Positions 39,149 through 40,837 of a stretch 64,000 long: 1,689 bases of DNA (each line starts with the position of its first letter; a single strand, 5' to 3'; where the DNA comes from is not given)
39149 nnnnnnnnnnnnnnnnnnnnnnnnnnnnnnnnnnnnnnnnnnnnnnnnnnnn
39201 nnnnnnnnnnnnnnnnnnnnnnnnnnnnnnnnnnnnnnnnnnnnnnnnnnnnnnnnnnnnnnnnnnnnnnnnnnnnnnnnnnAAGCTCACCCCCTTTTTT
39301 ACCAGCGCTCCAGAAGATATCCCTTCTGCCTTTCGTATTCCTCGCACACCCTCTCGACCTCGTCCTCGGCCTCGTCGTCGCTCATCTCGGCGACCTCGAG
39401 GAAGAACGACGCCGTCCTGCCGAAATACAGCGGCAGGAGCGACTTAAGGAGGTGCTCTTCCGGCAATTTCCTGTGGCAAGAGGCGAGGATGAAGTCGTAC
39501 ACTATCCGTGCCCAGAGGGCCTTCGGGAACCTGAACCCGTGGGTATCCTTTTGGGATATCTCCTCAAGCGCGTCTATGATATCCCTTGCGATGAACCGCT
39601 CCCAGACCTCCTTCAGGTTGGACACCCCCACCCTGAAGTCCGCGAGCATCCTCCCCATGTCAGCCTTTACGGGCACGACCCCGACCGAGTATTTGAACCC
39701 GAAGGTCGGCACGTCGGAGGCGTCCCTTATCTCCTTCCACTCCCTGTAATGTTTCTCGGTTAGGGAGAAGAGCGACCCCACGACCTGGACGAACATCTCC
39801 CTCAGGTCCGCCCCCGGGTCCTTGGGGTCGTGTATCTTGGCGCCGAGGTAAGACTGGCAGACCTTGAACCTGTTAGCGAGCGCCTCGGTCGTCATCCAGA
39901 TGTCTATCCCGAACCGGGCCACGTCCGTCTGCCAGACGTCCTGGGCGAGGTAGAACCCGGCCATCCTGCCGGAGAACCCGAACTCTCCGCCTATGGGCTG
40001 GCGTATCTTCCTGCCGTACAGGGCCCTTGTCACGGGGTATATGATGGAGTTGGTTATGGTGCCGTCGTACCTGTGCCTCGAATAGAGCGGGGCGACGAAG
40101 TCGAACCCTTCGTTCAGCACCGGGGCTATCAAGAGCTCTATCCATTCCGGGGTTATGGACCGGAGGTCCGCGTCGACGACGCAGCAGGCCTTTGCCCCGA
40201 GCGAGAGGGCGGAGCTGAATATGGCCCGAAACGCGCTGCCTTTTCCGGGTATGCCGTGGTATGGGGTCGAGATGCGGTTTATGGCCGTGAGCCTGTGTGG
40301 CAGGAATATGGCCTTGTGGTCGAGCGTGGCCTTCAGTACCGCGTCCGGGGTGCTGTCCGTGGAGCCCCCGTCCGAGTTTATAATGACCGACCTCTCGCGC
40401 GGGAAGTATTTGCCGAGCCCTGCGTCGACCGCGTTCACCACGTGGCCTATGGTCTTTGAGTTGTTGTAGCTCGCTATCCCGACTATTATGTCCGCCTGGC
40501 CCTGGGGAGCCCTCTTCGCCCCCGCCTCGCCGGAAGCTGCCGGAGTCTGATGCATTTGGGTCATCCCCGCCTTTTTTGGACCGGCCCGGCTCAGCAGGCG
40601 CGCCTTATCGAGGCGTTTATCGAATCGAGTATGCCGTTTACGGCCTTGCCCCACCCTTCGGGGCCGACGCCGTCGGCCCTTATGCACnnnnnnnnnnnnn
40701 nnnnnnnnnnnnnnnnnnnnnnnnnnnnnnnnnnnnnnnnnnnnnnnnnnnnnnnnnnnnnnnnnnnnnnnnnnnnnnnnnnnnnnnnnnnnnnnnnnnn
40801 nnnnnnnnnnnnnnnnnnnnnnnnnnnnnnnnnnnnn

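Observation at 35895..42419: Candidate osmoadaptation island: two retaining GT-A glycosyltransferases, an MpgP/YedP-type phosphatase, MscS, a TM-helix-repeat protein and a Ca2+/Na+ antiporter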

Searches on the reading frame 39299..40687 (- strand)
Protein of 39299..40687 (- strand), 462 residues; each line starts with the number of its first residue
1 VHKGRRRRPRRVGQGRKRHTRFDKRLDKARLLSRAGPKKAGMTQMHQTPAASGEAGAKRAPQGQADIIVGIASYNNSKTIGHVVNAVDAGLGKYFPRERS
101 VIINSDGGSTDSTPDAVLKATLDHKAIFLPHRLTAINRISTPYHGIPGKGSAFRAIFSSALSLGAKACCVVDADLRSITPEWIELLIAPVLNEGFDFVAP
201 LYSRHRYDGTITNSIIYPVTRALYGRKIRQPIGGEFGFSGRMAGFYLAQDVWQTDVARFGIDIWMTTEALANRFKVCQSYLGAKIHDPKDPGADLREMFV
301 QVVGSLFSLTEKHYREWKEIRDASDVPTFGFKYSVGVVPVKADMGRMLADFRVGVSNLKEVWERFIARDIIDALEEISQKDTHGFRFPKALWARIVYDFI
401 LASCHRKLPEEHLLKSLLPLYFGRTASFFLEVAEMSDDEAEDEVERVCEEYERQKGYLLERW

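Call 4: search_protein_families(library=pfam, proteins=[window:39299-40687:-], max_evalue=0.01)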
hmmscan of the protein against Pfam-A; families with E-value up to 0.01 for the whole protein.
window:39299-40687:- (462 aa): 1 family
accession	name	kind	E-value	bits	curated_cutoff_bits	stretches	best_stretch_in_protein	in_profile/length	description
PF00535.33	Glycos_transf_2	-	2.7e-05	24.6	23.3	1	69-215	2-128/168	Glycosyl transferase family 2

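Call 5: search_protein_families(library=ncbifam, proteins=[window:39299-40687:-], max_evalue=0.01)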
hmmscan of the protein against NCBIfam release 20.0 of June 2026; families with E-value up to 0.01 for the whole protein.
window:39299-40687:- (462 aa): 1 family
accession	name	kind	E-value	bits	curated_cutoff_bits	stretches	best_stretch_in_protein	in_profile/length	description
NF010496.0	PRK13915.1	equivalog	4.9e-10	39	262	1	63-240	29-204/307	glucosyl-3-phosphoglycerate synthase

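Call 6: find_homologous_proteins(query=window:39299-40567:-)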
Query window:39299-40567:- (422 aa): 8000 proteins with E <= 0.001 among 8000 candidates; the best 120 are listed.
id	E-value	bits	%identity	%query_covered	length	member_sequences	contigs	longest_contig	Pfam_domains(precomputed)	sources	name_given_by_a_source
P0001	3.5e-284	960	100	99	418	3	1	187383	PF00535.33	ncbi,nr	ncbi:MAG: glycosyl transferase family 2 [Deltaproteobacteria bacterium]|nr:glycosyl transferase fami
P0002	1.2e-232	790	80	99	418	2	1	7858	PF00535.33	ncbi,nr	ncbi:MAG: glycosyltransferase [Deltaproteobacteria bacterium]|nr:glycosyltransferase [Deltaproteobac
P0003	6.6e-207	705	74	95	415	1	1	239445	PF00535.33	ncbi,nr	ncbi:MAG: glycosyltransferase [Deltaproteobacteria bacterium]|nr:glycosyltransferase [Deltaproteobac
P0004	2.4e-204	697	72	96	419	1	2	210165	PF00535.33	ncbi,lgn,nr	ncbi:MAG: glycosyl transferase family 2 [Deltaproteobacteria bacterium]|nr:glycosyl transferase fami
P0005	3.1e-204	697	73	95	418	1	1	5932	PF00535.33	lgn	-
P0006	9.4e-203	692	74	94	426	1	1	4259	-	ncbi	-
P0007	2.3e-202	690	71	99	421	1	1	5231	PF00535.33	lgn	-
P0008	4.4e-201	686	72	97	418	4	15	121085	-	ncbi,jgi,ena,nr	ncbi:MAG: glycosyl transferase family 2 [Deltaproteobacteria bacterium GWA2_55_10]|nr:MAG: glycosyl 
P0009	9.1e-201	685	71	98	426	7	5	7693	-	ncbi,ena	ncbi:MAG TPA: glycosyl transferase family 2 [Thermodesulfobacteriota bacterium]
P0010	1.1e-200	685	71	97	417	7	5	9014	PF00535.33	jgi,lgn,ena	-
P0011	9.0e-200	682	69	99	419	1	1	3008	PF00535.33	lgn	-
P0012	2.6e-199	680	72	95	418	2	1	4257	-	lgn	-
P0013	5.3e-199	679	71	94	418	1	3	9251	PF00535.33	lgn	-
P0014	1.5e-198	678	71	95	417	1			PF00535.33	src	-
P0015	1.6e-198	678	70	94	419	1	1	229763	PF21969.3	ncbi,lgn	-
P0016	8.0e-198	675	69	100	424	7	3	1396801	PF00535.33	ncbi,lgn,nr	ncbi:MAG: glycosyl transferase family 2 [Deltaproteobacteria bacterium]|nr:glycosyl transferase fami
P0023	2.4e-194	664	70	95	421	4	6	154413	PF21969.3,PF00535.33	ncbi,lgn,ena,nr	ncbi:Glucosylglycerate synthase [uncultured bacterium]|nr:Glucosylglycerate synthase [uncultured bac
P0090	1.2e-170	586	61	95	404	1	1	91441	PF00535.33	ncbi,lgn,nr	ncbi:MAG: glycosyltransferase [Nitrospirae bacterium]|nr:glycosyltransferase [Nitrospirota bacterium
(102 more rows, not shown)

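Call 7: search_solved_structures(query=window:39299-40567:-, max_evalue=1)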
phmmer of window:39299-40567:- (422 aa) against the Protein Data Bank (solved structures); distinct sequences matched with E-value up to 1: 2.
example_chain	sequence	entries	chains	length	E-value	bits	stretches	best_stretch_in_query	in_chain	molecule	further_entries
4y6n_A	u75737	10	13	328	0.11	14.5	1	26-268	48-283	Glucosyl-3-phosphoglycerate synthase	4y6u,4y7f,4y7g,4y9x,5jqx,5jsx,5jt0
3e25_A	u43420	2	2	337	0.12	14.4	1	26-268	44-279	Putative uncharacterized protein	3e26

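Call 9: search_protein_families(library=pfam, proteins=[P0023, window:39299-40567:-], max_evalue=10)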
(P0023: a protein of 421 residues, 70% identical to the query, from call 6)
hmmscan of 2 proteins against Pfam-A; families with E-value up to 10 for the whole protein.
P0023 (421 aa): 4 families
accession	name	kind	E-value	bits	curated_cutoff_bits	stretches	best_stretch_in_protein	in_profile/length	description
PF21969.2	MGS_GT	-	3.6e-07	30.3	27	1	96-260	69-237/239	Mannosylglycerate synthase, GT domain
PF00535.33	Glycos_transf_2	-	4.8e-06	27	23.3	1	23-167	2-126/168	Glycosyl transferase family 2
PF12804.13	NTP_transf_3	-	0.025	15.2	27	1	71-163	43-130/160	MobA-like NTP transferase domain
PF01676.23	Metalloenzyme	-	0.13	12.2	24.3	1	31-66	89-124/252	Metalloenzyme superfamily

window:39299-40567:- (422 aa): 4 families
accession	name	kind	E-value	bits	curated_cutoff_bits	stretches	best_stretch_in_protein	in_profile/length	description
PF00535.33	Glycos_transf_2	-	2.1e-05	24.9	23.3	1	29-175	2-128/168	Glycosyl transferase family 2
PF12804.13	NTP_transf_3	-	0.076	13.6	27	1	99-185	63-146/160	MobA-like NTP transferase domain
PF16350.10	FAO_M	-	0.13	12.9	27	1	210-234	7-30/56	FAD dependent oxidoreductase central domain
PF03338.20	Pox_J1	-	0.17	12.3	27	1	375-409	5-39/145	Poxvirus J1 protein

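Call 16: find_encoding_contigs(protein=P0016, flank=8000, max_places=3)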
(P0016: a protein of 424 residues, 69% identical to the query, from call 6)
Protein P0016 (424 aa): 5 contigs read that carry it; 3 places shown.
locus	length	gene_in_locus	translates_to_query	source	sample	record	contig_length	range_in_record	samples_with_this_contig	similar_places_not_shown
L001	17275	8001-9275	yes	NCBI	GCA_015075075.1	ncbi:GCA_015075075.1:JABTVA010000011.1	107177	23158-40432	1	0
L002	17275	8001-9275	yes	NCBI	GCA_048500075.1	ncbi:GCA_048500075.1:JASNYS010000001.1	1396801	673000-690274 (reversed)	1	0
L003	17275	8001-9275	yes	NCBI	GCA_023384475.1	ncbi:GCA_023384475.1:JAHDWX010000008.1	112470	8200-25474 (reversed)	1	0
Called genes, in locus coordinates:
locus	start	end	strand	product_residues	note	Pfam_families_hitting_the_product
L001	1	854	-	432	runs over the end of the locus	PF19425:Csd3_N2, PF01551:Peptidase_M23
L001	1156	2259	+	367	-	PF00072:Response_reg, PF13487:HD_5, PF01966:HD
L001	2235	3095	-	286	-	PF04187:Cofac_haem_bdg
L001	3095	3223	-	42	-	PF00285:Citrate_synt (weak)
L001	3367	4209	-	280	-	PF00285:Citrate_synt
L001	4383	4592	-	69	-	PF00313:CSD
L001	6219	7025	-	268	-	PF01520:Amidase_3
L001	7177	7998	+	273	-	PF08282:Hydrolase_3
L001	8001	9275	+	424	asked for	PF00535:Glycos_transf_2 (weak)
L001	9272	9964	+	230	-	PF05552:MS_channel_1st_1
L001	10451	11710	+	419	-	-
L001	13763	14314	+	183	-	PF01965:DJ-1_PfpI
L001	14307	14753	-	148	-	PF05425:CopD (weak)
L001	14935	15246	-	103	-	PF12840:HTH_20 (weak), PF01022:HTH_5, PF01978:TrmB (weak)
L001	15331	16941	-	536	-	PF00580:UvrD-helicase, PF13245:AAA_19, PF13604:AAA_30 (faint), PF01443:Viral_helicase1 (faint), PF00580:UvrD-helicase, PF13361:UvrD_C, PF13538:UvrD_C_2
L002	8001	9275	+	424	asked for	PF00535:Glycos_transf_2 (weak)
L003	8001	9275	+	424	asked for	PF00535:Glycos_transf_2 (weak)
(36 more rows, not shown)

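Call 17: find_encoding_contigs(protein=P0023, flank=8000, max_places=3)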
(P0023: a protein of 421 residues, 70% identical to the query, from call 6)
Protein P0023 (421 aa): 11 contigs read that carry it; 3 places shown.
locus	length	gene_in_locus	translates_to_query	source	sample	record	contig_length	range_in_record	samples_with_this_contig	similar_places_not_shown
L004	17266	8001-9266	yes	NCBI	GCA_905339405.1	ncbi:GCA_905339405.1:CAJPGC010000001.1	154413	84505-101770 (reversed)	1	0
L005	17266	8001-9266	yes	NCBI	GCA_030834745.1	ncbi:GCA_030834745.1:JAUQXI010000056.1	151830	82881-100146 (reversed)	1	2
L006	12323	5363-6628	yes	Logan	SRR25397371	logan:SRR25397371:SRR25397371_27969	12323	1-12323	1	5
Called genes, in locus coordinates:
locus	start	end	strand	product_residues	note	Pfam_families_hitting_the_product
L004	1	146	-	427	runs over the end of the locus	PF19425:Csd3_N2, PF01551:Peptidase_M23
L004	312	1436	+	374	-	PF00072:Response_reg, PF13487:HD_5, PF01966:HD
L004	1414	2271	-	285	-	PF04187:Cofac_haem_bdg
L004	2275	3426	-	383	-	PF00285:Citrate_synt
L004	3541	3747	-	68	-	PF00313:CSD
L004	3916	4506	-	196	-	PF01725:Ham1p_like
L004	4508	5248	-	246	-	PF01138:RNase_PH, PF03725:RNase_PH_C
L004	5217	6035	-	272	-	PF01520:Amidase_3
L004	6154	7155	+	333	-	PF01699:Na_Ca_ex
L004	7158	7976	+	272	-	PF08282:Hydrolase_3 (weak)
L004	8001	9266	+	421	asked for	PF00535:Glycos_transf_2 (weak), PF21969:MGS_GT (weak)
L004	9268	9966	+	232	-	PF05552:MS_channel_1st_1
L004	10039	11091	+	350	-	PF00924:MS_channel_2nd, PF21082:MS_channel_3rd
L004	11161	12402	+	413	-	-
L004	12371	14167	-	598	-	PF03190:Thioredox_DsbH, PF13899:Thioredoxin_7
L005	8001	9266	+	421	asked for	PF00535:Glycos_transf_2 (weak), PF21969:MGS_GT (weak)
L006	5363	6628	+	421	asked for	PF00535:Glycos_transf_2 (weak), PF21969:MGS_GT (weak)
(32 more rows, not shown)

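Call 18: find_encoding_contigs(protein=P0090, flank=8000, max_places=3)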
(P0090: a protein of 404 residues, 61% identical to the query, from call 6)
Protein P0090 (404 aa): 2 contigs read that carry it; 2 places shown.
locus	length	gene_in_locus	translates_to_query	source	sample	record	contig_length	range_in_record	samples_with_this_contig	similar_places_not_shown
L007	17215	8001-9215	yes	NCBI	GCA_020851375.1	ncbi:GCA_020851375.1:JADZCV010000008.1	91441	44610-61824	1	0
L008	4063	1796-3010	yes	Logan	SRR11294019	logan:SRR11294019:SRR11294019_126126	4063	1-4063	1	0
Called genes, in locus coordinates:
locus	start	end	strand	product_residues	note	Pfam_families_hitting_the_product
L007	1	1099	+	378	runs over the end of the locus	PF22025:ThiI_fer, PF02926:THUMP, PF02568:ThiI, PF06508:QueC (faint)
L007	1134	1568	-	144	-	PF00293:NUDIX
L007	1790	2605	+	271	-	PF08282:Hydrolase_3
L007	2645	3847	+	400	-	PF00999:Na_H_Exchanger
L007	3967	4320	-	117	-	PF18478:PIN_10 (weak), PF18480:DUF5615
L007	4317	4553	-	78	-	PF04255:DUF433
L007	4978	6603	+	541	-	PF04087:DUF389, PF00691:OmpA (weak)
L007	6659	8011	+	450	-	PF13660:DUF4147, PF05161:MOFRL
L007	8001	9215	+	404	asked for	PF00535:Glycos_transf_2 (weak)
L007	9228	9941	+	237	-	PF05552:MS_channel_1st_1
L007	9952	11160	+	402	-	-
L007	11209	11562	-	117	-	-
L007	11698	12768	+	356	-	PF21088:MS_channel_1st (weak), PF00924:MS_channel_2nd, PF21082:MS_channel_3rd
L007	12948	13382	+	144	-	PF01957:NfeD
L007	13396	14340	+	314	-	PF01145:Band_7, PF16200:Band_7_C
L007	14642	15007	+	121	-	PF04304:DUF454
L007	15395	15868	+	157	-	PF00999:Na_H_Exchanger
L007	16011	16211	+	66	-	-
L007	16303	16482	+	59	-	-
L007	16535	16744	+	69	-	PF10049:DUF2283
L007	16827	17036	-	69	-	PF10049:DUF2283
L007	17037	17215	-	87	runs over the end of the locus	-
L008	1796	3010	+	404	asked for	PF00535:Glycos_transf_2 (weak)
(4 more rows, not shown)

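Call 21: find_related_loci(query=A1, collection=genome_contigs, flank=10000)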
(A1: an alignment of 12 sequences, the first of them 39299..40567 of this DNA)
Query A1 (422 aa) in genome_contigs; peptide patterns used: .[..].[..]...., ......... (x = any residue, [..] = any of these).
599 stretches matched a pattern (row limit reached: there are more); 596 encode a relative of the query (tblastn E <= 1e-3); the best 80 are kept; 80 distinct loci.
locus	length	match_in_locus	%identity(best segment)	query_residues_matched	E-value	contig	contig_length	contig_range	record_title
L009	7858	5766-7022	80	4-422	0e+0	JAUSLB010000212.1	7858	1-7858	MAG: Deltaproteobacteria bacterium isolate E14_metabat.bin.95 E14_k141_865448, whole genome shotgun sequence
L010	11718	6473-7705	71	11-422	0e+0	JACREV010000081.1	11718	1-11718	MAG: Deltaproteobacteria bacterium isolate NC_groundwater_1708_Pr3_B-0.1um_57_66 SR-2_scaffold_141_715963, whole genome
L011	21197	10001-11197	72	25-422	0e+0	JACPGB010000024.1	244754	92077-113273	MAG: Deltaproteobacteria bacterium isolate NC_groundwater_376_Ag_B-0.1um_56_22 GD18-4_B1_scaffold_434060, whole genome s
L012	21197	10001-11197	70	24-422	0e+0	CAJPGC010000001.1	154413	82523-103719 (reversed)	uncultured bacterium isolate BACT1 genome assembly, contig: CONTIG_1, whole genome shotgun sequence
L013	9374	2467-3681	61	18-422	1e-176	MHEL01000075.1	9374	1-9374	MAG: Nitrospirae bacterium RBG_19FT_COMBO_42_15 rbg_19ft_combo_scaffold_2644, whole genome shotgun sequence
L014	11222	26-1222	61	24-422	2e-171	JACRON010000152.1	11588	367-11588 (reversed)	MAG: Nitrospirae bacterium isolate NC_groundwater_1962_Pr3_S-0.2um_41_9 scaffold_316421, whole genome shotgun sequence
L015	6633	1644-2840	59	25-422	3e-170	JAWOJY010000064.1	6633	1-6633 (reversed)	MAG: Nitrospirota bacterium isolate bin_109_1 c_000019066725, whole genome shotgun sequence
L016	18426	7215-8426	61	20-422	2e-168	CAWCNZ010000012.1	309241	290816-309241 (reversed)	MAG: uncultured beta proteobacterium isolate MFD03899.bin.2.29 genome assembly, contig: contig_5216, whole genome shotgu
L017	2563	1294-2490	60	25-422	2e-178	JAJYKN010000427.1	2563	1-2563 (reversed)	MAG: Nitrospirae bacterium isolate DBS2-1.bin42 NODE_92683_length_2563_cov_0.990148, whole genome shotgun sequence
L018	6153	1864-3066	60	23-422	9e-169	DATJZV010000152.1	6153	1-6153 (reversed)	MAG TPA_asm: Nitrospirota bacterium isolate SMAG_U15187 k141_4491097, whole genome shotgun sequence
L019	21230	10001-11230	60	14-422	3e-167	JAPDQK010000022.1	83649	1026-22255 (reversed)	MAG: Candidatus Zhuqueibacter pondensis isolate JZ4_201709_bins_45 JZ-4_201709_bins_45_scaffold_22, whole genome shotgun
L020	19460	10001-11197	60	25-422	2e-166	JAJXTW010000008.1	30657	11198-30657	MAG: Nitrospirae bacterium isolate BP4.bin67 NODE_1425_length_30657_cov_1.242057, whole genome shotgun sequence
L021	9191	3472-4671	61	23-422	5e-166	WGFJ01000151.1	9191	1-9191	MAG: Deltaproteobacteria bacterium isolate S146_80 k151_841309, whole genome shotgun sequence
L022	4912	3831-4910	66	23-381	2e-169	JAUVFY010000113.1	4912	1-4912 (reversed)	MAG: Deltaproteobacteria bacterium isolate CSMAG_362 CSMAG_362_k127_10059047_length_4912_cov_14.4025, whole genome shotg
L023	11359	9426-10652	58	14-422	5e-165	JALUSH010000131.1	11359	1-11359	MAG: Thermodesulfovibrio sp. isolate S146_metabat2_scaf2bin.158_VB S146_NODE_3370_length_11359_cov_2.283209, whole genom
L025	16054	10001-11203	57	23-422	2e-164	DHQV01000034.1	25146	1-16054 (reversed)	MAG TPA_asm: Deltaproteobacteria bacterium UBA5329 UBA5329_contig_9107, whole genome shotgun sequence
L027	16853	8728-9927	59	24-422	1e-163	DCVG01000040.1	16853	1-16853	MAG TPA_asm: Nitrospiraceae bacterium UBA2194 UBA2194_contig_65727, whole genome shotgun sequence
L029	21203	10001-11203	60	23-422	2e-163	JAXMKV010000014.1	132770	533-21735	MAG: Gallionella sp. isolate L4_concoct.bin.0_sub k141_29050, whole genome shotgun sequence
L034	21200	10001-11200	59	23-422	6e-163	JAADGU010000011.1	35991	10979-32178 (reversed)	MAG: Nitrospirota bacterium isolate M_MetaBat.13 contig-127_7376, whole genome shotgun sequence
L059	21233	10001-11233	57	14-422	2e-160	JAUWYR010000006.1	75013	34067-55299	MAG: Candidatus Zixiibacteriota bacterium isolate CSMAG_2715 CSMAG_2715_k141_913590_length_75013_cov_12.9965, whole geno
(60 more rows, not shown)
